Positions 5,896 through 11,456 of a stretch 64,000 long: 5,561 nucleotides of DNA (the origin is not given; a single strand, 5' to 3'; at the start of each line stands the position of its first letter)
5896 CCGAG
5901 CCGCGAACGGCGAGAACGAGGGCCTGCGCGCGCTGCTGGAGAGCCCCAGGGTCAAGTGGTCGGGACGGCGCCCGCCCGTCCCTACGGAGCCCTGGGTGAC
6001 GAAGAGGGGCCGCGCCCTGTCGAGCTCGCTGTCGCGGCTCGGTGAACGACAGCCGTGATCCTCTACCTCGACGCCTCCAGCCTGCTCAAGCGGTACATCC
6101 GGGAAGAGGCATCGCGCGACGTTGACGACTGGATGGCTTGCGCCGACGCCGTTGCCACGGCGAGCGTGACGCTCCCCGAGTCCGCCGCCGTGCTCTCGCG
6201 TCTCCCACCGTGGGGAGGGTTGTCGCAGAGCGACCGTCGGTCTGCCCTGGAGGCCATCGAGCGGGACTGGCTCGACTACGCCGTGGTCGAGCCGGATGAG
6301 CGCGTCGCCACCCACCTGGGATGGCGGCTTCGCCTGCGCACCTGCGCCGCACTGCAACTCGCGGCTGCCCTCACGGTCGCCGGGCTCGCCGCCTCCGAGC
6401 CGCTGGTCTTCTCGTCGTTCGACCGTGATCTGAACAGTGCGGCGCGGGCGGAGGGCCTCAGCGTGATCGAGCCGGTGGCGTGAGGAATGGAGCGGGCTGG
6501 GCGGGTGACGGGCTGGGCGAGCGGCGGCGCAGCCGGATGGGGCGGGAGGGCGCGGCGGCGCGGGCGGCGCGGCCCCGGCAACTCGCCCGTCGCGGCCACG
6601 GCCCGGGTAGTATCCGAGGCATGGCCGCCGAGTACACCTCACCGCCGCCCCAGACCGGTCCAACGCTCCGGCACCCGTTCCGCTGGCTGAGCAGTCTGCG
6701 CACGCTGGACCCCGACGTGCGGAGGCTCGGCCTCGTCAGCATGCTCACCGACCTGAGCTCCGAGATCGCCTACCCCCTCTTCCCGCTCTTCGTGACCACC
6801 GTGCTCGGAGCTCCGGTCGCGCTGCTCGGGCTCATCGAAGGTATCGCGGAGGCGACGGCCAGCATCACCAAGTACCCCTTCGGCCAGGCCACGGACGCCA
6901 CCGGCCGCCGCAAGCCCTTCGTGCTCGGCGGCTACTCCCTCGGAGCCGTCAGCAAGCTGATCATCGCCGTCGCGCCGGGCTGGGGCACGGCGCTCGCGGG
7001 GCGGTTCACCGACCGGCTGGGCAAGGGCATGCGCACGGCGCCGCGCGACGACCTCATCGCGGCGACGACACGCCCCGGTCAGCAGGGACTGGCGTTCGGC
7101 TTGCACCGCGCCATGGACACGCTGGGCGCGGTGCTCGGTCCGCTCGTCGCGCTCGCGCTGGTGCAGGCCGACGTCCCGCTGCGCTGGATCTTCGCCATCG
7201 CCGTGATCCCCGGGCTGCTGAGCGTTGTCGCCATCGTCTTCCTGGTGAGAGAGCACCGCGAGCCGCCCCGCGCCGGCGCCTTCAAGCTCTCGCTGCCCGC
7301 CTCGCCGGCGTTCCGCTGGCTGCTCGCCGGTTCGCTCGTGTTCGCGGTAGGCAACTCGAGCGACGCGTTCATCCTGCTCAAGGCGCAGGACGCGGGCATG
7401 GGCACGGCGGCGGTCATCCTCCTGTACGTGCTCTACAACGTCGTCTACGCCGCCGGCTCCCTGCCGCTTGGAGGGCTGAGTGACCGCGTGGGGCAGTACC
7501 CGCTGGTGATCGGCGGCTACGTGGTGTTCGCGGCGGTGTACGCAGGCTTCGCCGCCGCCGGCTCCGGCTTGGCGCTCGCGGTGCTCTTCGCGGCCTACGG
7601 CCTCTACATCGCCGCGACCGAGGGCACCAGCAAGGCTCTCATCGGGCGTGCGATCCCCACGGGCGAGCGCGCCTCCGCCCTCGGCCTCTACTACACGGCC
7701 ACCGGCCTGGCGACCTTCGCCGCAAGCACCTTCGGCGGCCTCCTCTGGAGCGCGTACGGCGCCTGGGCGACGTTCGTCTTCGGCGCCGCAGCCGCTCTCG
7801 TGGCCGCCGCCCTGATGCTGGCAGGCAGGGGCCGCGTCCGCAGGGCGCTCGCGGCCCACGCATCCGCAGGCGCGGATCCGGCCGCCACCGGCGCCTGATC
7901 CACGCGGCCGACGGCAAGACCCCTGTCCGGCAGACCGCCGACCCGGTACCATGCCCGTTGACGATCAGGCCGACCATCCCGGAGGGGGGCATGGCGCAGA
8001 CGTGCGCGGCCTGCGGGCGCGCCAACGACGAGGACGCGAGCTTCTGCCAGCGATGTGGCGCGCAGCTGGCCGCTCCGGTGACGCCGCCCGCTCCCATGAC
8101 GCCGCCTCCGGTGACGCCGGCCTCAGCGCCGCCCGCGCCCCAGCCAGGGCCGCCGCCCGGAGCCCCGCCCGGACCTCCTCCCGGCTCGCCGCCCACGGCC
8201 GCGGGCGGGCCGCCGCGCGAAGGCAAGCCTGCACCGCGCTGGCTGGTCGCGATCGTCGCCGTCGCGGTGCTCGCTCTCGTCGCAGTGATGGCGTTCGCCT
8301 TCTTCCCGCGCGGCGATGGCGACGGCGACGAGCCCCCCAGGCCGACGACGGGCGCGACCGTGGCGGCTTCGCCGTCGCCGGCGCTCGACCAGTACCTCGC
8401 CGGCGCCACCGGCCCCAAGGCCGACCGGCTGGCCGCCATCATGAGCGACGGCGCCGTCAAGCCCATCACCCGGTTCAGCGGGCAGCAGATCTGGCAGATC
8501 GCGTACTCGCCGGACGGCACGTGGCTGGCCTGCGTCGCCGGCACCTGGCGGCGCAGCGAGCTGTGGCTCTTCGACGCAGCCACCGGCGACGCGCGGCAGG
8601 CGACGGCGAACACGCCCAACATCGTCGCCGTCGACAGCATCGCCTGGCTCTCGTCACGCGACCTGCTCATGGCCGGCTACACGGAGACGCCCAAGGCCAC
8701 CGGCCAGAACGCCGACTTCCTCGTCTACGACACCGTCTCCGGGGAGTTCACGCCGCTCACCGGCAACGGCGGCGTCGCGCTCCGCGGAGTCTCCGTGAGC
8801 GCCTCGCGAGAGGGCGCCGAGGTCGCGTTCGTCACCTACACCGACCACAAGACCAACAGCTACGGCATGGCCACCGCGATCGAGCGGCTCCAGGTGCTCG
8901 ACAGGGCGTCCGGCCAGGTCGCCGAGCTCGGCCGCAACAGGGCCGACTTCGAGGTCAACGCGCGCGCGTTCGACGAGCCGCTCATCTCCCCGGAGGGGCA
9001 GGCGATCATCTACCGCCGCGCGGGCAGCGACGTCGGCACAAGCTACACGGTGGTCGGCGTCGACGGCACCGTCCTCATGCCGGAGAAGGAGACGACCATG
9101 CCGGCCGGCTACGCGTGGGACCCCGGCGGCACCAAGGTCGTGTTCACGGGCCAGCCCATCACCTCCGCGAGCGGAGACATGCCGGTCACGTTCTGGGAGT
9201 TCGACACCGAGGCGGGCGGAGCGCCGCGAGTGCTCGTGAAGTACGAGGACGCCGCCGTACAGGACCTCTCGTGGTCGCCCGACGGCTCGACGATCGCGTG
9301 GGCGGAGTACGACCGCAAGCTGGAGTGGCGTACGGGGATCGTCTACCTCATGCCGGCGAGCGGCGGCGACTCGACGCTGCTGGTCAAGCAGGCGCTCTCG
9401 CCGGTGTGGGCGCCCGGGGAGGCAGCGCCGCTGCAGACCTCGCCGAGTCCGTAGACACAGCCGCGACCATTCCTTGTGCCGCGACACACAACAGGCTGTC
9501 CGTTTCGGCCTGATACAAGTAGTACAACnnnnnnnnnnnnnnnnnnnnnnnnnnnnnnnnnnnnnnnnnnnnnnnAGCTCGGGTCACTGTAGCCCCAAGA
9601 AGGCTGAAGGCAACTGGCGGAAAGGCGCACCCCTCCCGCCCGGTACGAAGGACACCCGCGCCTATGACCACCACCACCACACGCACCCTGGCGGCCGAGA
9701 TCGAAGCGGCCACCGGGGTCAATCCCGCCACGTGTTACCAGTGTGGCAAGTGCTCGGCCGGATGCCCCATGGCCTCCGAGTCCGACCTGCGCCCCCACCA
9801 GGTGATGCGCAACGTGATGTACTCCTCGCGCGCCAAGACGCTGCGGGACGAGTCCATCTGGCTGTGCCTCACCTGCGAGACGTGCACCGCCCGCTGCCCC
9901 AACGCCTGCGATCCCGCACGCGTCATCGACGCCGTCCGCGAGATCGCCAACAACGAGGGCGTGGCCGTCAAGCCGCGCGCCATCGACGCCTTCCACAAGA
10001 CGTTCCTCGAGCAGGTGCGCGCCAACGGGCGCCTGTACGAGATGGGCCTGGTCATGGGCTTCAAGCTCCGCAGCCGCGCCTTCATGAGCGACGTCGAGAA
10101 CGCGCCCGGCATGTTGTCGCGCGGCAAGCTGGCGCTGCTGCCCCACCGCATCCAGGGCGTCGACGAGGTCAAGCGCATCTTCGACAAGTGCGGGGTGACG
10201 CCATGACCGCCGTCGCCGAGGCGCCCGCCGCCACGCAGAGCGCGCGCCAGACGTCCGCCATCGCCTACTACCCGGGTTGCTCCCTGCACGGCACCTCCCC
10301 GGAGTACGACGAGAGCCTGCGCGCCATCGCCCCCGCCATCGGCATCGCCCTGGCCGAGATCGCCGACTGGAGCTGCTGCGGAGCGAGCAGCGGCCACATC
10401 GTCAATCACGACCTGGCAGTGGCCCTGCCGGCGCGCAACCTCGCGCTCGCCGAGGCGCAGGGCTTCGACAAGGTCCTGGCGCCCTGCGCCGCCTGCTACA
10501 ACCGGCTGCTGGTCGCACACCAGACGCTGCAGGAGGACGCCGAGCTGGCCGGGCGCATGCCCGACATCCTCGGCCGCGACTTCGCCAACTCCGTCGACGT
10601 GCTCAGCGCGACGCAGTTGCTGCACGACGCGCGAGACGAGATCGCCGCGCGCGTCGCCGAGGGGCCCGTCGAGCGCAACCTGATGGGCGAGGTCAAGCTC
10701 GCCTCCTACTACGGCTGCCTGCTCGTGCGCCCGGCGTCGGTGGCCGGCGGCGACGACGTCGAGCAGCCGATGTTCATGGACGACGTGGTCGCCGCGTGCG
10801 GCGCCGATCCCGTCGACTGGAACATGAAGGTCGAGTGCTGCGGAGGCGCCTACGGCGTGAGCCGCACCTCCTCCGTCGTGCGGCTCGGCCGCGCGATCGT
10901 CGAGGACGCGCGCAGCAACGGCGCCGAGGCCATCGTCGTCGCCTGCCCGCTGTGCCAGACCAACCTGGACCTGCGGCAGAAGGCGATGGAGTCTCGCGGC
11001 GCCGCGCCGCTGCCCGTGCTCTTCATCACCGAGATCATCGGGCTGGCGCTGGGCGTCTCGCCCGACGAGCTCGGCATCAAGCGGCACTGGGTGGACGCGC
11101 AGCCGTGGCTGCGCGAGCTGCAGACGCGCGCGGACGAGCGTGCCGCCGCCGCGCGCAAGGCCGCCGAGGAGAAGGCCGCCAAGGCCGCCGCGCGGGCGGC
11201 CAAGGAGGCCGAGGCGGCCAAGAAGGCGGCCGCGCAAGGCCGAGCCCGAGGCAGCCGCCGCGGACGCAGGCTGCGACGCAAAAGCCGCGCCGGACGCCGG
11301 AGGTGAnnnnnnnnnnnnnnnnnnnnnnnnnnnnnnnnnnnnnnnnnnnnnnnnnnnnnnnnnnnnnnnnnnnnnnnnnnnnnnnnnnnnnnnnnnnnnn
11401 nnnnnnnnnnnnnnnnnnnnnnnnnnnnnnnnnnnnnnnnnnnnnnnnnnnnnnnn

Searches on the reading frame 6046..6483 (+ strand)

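Call 23: search_protein_families(library=pfam, proteins=[window:6046-6483:+], max_evalue=0.001)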
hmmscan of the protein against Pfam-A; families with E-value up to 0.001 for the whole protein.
window:6046-6483:+ (145 aa): 1 family
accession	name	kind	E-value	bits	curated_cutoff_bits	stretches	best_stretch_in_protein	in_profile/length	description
PF01850.27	PIN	-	2.4e-05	25.4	23.6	1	7-133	2-118/120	PIN domain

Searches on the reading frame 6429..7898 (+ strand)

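Call 19: search_protein_families(library=pfam, proteins=[window:6429-7898:+], max_evalue=0.00001)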
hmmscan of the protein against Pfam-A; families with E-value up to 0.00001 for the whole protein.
window:6429-7898:+ (489 aa): 1 family
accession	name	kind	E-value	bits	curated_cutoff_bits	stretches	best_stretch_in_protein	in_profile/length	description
PF07690.21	MFS_1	-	1e-37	130.3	33.4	2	101-325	2-235/347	Major Facilitator Superfamily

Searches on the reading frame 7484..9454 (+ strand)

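Call 19: search_protein_families(library=pfam, proteins=[window:7484-9454:+], max_evalue=0.00001)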
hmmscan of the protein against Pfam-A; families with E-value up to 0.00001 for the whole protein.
window:7484-9454:+ (656 aa): 2 families
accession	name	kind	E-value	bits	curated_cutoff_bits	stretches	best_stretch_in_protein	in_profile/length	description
PF25174.1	Beta-prop_THOC3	-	2.2e-07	30.6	305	0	559-613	62-112/272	THOC3 beta-propeller domain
PF24460.1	DUF7575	-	5.9e-06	26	28.5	1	171-195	3-27/28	Domain of unknown function (DUF7575)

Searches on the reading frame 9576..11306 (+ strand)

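Call 19: search_protein_families(library=pfam, proteins=[window:9576-11306:+], max_evalue=0.00001)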
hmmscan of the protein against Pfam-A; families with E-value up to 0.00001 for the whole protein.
window:9576-11306:+ (576 aa): 1 family
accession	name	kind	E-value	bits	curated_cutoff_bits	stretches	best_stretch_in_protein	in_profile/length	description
PF02754.22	CCG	-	3.7e-21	75.5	20.6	2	229-311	1-84/85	Cysteine-rich domain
